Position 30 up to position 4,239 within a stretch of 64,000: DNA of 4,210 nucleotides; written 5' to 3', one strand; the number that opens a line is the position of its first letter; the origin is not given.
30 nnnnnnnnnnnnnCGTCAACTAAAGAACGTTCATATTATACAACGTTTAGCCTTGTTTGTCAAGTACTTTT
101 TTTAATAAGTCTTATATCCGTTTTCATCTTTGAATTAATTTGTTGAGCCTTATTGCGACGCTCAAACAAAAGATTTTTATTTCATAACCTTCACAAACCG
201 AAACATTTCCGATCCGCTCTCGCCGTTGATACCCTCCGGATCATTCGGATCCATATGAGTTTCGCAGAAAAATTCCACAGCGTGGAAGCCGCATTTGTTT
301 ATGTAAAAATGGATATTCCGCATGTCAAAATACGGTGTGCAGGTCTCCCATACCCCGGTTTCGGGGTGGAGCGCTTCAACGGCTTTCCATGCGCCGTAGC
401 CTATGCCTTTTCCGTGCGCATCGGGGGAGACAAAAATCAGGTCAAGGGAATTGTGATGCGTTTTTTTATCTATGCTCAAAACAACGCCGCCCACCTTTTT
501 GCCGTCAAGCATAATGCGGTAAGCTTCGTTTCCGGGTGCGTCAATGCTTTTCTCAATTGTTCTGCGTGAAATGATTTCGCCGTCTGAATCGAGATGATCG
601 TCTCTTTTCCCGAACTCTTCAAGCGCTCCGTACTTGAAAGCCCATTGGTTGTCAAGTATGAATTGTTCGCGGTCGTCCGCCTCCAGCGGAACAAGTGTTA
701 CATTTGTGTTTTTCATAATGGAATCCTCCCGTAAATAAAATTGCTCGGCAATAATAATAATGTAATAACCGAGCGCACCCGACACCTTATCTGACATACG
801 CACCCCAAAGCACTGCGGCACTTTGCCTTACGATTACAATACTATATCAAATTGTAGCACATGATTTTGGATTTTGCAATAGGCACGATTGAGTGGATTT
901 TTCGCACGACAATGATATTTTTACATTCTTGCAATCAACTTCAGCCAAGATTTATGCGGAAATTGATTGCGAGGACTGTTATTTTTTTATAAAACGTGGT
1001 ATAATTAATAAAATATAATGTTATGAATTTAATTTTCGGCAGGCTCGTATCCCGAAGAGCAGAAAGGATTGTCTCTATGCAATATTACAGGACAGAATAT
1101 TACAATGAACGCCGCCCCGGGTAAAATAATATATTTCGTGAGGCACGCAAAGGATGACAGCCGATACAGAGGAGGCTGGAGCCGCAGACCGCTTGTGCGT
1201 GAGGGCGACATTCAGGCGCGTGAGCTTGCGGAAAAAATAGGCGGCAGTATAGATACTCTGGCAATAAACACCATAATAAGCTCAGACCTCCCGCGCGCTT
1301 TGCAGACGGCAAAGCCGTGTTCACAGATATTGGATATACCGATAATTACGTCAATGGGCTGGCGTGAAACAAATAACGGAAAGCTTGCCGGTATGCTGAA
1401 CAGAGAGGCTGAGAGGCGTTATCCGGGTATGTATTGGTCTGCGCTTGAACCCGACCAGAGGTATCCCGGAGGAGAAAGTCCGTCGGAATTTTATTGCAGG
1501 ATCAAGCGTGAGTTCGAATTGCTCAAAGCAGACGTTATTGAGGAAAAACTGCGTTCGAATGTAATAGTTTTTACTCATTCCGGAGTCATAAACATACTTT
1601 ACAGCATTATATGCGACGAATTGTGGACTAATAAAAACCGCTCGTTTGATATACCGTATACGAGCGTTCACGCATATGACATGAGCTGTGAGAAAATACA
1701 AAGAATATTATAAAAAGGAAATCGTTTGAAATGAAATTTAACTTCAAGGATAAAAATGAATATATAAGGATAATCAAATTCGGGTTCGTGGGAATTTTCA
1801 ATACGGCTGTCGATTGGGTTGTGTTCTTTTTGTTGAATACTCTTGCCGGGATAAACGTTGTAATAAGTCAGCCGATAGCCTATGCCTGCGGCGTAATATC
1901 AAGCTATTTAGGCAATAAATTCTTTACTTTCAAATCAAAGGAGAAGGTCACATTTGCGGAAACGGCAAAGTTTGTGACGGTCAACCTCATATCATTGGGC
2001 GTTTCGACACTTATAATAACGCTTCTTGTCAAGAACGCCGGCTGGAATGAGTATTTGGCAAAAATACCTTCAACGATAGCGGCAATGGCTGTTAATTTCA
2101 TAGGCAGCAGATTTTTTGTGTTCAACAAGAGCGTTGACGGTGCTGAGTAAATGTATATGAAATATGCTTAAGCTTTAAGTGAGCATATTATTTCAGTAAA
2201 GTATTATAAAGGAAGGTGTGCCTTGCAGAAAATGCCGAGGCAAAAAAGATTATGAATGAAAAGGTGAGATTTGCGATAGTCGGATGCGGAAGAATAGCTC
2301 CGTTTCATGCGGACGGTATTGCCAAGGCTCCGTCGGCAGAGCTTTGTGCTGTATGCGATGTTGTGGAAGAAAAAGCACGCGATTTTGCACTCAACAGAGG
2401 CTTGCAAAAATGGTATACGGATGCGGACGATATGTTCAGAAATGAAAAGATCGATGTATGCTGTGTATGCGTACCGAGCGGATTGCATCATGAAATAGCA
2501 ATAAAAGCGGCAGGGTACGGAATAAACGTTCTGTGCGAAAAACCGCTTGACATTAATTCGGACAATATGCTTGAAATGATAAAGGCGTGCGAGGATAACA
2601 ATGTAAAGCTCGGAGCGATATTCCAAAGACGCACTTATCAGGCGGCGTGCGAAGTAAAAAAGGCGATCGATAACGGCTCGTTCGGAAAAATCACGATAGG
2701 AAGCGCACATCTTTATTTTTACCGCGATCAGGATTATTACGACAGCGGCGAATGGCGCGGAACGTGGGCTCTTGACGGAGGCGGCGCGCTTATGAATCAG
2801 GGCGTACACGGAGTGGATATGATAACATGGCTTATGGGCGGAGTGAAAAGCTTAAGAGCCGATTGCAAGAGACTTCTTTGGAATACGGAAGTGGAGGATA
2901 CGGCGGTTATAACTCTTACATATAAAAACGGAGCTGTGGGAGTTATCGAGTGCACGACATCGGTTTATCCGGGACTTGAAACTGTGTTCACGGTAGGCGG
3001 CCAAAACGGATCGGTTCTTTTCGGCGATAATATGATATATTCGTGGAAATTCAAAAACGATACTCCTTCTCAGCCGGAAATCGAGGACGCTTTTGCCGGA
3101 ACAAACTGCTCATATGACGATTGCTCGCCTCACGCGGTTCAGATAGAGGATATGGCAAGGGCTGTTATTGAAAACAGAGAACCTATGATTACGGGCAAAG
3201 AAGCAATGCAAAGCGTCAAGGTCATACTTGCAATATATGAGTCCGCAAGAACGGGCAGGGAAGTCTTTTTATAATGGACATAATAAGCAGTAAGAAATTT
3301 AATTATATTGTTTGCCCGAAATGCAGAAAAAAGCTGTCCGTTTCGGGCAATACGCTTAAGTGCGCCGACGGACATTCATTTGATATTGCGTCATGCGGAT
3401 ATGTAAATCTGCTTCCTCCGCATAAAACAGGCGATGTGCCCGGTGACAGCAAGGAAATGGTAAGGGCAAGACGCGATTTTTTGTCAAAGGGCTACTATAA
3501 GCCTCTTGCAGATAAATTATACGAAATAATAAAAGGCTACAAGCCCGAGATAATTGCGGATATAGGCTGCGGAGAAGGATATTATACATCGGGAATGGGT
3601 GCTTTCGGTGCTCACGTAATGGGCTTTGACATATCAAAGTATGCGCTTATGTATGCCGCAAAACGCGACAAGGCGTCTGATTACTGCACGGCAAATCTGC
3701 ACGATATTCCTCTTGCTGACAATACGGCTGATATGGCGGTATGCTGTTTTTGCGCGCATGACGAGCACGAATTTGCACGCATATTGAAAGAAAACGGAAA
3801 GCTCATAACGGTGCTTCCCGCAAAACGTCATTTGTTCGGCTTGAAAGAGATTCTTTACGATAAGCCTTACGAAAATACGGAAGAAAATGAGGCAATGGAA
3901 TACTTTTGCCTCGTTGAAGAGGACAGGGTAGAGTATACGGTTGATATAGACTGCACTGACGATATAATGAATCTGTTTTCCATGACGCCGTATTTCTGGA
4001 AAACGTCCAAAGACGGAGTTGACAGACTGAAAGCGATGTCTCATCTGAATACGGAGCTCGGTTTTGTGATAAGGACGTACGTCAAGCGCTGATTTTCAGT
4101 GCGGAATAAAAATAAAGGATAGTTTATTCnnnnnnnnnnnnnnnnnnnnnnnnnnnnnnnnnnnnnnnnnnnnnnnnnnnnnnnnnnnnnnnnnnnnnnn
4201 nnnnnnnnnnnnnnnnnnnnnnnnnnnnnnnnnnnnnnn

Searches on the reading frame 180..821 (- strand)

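Call 56: search_protein_families(library=pfam, proteins=[window:180-821:-], max_evalue=0.00001)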
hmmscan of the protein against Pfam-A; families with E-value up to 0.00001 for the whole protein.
window:180-821:- (214 aa): 2 families
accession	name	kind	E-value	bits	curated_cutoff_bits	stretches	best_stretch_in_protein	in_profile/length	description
PF00583.31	Acetyltransf_1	-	1.7e-09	38.4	20.7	1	96-179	31-116/116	Acetyltransferase (GNAT) family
PF13508.13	Acetyltransf_7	-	3.2e-06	27.8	27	1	104-180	9-83/84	Acetyltransferase (GNAT) domain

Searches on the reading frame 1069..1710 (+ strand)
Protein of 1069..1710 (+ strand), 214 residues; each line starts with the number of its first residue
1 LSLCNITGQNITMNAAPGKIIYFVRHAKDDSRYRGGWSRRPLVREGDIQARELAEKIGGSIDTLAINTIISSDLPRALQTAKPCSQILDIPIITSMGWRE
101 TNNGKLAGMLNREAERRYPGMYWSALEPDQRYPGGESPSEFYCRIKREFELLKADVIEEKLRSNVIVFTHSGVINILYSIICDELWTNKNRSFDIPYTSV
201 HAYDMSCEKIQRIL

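Call 56: search_protein_families(library=pfam, proteins=[window:1069-1710:+], max_evalue=0.00001)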
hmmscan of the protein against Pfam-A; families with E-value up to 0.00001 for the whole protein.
window:1069-1710:+ (214 aa): 1 family
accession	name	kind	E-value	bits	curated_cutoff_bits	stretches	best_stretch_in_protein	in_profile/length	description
PF00300.27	His_Phos_1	-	1.6e-29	103.4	21.7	1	21-205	1-181/194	Histidine phosphatase superfamily (branch 1)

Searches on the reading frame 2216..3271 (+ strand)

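Call 56: search_protein_families(library=pfam, proteins=[window:2216-3271:+], max_evalue=0.00001)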
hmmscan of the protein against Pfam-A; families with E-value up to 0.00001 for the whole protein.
window:2216-3271:+ (352 aa): 3 families
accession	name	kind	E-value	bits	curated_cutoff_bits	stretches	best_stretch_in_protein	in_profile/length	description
PF22725.1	GFO_IDH_MocA_C3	-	1e-30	106.7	27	1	146-267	3-123/124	GFO/IDH/MocA C-terminal domain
PF02894.22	GFO_IDH_MocA_C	-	5.5e-29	102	22.9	1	148-350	1-216/218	Oxidoreductase family, C-terminal alpha/beta domain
PF01408.29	GFO_IDH_MocA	-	1.8e-25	90.4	24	1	17-133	1-117/120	Oxidoreductase family, NAD-binding Rossmann fold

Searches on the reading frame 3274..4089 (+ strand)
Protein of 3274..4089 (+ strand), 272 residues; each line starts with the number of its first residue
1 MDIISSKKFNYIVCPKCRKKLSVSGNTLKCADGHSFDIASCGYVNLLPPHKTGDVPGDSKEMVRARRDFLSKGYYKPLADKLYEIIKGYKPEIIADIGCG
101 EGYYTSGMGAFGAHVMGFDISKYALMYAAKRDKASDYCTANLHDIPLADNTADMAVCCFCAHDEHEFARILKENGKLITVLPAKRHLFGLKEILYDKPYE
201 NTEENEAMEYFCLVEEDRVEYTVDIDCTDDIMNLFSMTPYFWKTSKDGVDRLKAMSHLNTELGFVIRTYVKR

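Call 56: search_protein_families(library=pfam, proteins=[window:3274-4089:+], max_evalue=0.00001)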
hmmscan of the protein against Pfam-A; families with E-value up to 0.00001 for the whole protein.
window:3274-4089:+ (272 aa): 5 families
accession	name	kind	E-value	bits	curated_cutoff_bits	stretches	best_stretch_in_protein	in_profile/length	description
PF08241.18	Methyltransf_11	-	5e-15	56.4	21.2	1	96-177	2-93/95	Methyltransferase domain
PF21302.3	Zn_ribbon_RlmA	-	1.4e-12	47.8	27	1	13-50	2-39/44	RlmA, N-terminal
PF13649.12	Methyltransf_25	-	1e-11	45.8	27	1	94-173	1-88/97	Methyltransferase domain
PF13847.12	Methyltransf_31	-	2.6e-08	34.1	27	1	94-183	7-113/145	Methyltransferase domain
PF08242.18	Methyltransf_12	-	9.5e-07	29.9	30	1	96-172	2-86/98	Methyltransferase domain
